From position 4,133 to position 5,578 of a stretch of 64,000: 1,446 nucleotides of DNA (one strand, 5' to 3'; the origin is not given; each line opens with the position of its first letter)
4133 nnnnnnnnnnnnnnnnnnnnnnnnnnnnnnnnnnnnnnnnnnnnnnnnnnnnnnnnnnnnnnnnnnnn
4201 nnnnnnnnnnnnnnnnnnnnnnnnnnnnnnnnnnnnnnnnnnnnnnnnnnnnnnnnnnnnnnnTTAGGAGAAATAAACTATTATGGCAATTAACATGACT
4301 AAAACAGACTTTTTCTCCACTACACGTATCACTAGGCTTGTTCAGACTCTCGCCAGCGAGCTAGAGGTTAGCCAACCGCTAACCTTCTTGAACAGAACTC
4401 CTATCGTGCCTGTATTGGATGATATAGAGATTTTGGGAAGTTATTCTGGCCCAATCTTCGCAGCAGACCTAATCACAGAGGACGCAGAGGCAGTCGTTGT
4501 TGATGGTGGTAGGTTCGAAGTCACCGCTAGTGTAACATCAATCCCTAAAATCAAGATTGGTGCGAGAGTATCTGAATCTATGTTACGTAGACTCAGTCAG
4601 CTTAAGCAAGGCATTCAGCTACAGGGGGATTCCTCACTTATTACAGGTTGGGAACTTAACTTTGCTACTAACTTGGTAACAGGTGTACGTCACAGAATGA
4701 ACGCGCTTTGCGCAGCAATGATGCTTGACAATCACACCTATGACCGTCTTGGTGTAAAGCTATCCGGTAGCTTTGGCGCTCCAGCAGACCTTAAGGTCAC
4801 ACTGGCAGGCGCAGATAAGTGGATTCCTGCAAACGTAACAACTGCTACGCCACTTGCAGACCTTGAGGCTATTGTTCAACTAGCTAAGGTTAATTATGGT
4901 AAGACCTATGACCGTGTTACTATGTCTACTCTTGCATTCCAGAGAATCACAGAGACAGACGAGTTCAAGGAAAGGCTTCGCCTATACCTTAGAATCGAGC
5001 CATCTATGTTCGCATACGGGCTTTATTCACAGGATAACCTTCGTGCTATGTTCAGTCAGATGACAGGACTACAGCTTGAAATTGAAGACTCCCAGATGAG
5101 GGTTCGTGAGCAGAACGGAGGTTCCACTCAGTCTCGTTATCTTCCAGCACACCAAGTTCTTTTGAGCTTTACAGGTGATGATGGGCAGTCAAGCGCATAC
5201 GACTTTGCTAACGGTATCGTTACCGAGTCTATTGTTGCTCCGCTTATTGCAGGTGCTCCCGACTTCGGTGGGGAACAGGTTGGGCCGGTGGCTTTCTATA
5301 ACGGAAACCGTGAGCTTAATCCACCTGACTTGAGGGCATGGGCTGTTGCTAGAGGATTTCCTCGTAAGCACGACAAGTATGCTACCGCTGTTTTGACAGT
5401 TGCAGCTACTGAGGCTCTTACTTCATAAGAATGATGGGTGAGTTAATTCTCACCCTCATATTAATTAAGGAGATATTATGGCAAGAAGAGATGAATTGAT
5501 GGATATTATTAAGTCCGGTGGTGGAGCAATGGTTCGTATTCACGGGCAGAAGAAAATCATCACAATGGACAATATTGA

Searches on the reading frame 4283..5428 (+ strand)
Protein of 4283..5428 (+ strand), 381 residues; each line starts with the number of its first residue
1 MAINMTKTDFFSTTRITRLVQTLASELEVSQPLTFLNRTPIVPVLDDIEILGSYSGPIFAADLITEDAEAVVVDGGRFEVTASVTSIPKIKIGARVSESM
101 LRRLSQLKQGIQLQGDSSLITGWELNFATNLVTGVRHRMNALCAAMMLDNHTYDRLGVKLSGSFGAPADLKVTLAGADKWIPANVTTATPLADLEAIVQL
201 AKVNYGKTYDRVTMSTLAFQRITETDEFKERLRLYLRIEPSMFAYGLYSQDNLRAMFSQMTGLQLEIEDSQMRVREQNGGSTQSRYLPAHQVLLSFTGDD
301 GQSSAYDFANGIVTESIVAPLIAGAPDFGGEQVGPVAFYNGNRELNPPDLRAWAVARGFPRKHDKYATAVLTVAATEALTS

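Call 50: search_protein_families(library=phrogs, proteins=[window:4283-5428:+], max_evalue=0.001)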
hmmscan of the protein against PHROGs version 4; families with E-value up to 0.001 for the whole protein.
window:4283-5428:+ (381 aa): 1 family
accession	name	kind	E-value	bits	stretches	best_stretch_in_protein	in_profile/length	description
phrog_29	-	head and packaging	4e-15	56.9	1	3-302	21-301/439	major head protein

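Call 72: search_dna_similar(query=window:4283-5428:+, collection=phages, mode=protein, max_rows=15, max_evalue=0.00001)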
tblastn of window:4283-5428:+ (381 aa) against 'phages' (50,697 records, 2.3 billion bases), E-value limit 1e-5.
No match.
